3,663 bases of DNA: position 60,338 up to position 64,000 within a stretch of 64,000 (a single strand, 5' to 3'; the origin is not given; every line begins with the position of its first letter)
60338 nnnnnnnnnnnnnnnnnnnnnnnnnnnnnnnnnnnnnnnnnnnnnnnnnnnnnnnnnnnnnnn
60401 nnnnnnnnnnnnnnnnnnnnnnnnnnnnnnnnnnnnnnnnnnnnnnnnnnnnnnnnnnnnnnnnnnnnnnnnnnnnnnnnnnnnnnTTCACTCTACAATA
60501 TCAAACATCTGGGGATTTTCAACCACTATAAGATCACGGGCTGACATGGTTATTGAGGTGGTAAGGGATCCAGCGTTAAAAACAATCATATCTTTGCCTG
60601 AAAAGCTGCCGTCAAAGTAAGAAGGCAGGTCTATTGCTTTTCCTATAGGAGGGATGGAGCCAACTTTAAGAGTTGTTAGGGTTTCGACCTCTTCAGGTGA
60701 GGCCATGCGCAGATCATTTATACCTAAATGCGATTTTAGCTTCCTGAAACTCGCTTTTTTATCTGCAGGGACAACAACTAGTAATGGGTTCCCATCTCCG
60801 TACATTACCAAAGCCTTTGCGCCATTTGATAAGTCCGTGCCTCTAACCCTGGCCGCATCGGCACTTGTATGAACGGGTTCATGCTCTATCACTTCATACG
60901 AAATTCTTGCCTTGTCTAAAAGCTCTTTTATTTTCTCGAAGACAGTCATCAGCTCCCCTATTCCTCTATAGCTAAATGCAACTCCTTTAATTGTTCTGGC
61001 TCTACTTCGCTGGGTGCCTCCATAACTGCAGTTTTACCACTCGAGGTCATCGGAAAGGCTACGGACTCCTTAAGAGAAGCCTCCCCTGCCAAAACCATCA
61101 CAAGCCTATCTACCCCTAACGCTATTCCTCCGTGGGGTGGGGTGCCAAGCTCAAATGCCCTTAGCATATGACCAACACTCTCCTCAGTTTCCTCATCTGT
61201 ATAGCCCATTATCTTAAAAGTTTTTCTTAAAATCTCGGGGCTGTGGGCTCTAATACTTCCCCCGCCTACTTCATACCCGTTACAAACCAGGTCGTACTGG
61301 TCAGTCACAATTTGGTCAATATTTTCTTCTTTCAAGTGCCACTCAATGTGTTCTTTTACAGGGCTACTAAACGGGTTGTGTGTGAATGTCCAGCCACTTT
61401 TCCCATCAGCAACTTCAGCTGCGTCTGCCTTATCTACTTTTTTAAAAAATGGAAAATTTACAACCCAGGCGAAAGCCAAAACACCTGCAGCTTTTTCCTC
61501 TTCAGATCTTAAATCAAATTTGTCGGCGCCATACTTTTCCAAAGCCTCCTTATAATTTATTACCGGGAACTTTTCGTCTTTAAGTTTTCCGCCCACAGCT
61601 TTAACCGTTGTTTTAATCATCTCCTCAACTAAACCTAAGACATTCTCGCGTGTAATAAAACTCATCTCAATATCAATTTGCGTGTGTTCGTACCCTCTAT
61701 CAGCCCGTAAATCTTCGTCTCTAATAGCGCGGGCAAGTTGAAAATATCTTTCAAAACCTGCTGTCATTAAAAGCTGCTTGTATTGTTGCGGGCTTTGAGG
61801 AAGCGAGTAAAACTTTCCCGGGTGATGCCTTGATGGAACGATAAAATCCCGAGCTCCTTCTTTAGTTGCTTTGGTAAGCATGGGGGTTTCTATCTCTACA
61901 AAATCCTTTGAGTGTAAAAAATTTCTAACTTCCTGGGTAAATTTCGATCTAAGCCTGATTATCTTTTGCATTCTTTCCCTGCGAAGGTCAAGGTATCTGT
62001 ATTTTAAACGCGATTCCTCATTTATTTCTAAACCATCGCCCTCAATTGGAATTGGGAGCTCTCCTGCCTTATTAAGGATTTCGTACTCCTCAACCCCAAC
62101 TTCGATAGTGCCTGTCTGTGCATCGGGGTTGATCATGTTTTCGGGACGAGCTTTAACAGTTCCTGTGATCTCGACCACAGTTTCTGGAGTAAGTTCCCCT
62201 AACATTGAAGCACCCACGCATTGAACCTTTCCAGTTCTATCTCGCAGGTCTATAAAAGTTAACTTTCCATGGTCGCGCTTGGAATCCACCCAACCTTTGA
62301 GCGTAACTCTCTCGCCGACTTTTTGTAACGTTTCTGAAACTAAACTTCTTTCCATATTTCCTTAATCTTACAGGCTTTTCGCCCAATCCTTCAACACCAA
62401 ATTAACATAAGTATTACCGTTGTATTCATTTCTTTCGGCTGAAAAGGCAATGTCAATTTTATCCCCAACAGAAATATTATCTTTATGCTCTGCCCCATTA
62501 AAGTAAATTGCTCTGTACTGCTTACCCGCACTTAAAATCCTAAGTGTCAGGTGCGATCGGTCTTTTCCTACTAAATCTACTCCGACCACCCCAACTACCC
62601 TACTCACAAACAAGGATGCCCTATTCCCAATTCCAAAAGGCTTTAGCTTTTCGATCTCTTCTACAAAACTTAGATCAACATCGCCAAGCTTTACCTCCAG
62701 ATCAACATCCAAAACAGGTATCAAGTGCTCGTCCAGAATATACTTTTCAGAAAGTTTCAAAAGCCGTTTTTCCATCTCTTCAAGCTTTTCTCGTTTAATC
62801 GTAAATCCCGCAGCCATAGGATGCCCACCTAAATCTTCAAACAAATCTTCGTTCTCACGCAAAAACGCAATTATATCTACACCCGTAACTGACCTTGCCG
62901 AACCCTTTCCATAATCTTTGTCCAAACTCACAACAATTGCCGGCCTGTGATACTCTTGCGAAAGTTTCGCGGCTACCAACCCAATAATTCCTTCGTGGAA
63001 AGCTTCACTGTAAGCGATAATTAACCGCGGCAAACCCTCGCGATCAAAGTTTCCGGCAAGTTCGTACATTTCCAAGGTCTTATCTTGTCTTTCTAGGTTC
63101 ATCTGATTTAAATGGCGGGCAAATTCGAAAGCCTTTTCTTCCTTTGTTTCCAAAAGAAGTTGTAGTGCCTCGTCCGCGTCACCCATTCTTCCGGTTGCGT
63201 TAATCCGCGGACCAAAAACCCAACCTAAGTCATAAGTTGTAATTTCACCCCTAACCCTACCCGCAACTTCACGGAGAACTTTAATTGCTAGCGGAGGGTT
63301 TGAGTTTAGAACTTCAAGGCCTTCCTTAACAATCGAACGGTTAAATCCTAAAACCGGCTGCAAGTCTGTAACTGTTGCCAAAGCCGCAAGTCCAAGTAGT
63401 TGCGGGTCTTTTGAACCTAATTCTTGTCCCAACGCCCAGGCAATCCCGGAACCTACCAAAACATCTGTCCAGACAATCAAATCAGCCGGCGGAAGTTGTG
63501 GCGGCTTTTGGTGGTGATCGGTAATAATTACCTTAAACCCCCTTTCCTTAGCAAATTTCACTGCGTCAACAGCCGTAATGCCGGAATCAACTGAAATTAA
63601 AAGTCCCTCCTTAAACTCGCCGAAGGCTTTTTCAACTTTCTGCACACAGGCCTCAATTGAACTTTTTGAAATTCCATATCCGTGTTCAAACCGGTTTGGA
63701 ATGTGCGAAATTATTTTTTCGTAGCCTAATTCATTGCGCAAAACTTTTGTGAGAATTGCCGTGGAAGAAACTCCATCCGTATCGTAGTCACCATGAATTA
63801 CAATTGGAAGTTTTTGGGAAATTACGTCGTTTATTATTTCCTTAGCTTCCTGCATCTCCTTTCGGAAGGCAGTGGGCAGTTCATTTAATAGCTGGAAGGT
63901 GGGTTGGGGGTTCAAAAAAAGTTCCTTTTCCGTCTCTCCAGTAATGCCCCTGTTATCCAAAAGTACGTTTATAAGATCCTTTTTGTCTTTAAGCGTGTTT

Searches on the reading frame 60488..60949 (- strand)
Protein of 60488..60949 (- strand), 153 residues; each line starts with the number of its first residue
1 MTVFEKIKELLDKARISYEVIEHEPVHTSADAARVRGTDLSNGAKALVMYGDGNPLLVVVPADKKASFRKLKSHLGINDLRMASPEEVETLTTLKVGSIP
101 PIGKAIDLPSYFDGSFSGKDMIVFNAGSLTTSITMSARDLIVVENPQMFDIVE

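Call 7: search_protein_families(library=pfam, proteins=[window:60488-60949:-], max_evalue=0.001)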
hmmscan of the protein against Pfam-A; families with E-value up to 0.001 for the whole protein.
window:60488-60949:- (153 aa): 1 family
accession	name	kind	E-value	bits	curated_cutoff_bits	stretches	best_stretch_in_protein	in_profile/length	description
PF04073.20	tRNA_edit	-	7.6e-29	100.7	25.5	1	23-141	1-121/123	Aminoacyl-tRNA editing domain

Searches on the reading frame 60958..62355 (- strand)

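Call 7: search_protein_families(library=pfam, proteins=[window:60958-62355:-], max_evalue=0.001)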
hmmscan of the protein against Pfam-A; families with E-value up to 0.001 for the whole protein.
window:60958-62355:- (465 aa): 2 families
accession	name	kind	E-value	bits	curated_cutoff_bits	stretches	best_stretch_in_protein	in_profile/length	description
PF00152.25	tRNA-synt_2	-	5.5e-108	361.1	25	1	112-437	1-307/308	tRNA synthetases class II (D, K and N)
PF01336.31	tRNA_anti-codon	-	1.4e-15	57.4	27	1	17-94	1-75/75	OB-fold nucleic acid binding domain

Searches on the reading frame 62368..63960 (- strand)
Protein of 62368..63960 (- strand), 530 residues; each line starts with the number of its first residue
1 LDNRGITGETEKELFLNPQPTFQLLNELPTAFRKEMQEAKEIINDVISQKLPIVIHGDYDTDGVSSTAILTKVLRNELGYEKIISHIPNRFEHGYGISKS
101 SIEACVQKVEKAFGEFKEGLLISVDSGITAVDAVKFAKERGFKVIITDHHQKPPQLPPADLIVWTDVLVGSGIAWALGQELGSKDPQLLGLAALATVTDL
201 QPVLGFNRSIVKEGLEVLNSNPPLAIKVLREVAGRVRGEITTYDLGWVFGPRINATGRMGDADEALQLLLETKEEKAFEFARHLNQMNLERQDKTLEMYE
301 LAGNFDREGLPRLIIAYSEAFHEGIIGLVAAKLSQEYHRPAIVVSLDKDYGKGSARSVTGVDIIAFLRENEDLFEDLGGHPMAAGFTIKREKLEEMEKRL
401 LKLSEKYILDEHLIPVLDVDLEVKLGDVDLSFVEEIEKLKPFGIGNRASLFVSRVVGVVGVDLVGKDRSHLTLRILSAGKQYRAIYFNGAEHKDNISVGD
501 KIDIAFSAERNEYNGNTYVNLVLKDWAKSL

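Call 7: search_protein_families(library=pfam, proteins=[window:62368-63960:-], max_evalue=0.001)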
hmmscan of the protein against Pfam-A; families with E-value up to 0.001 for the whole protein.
window:62368-63960:- (530 aa): 3 families
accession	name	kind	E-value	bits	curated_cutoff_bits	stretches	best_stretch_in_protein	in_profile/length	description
PF17768.7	RecJ_OB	-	1.2e-27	96.6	27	1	419-525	1-107/107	RecJ OB domain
PF01368.27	DHH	-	1.1e-17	64.9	28.1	1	53-195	2-124/125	DHH family, N-terminal domain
PF02272.25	DHHA1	-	5.2e-14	53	25.9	1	313-400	4-96/102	DHHA1 domain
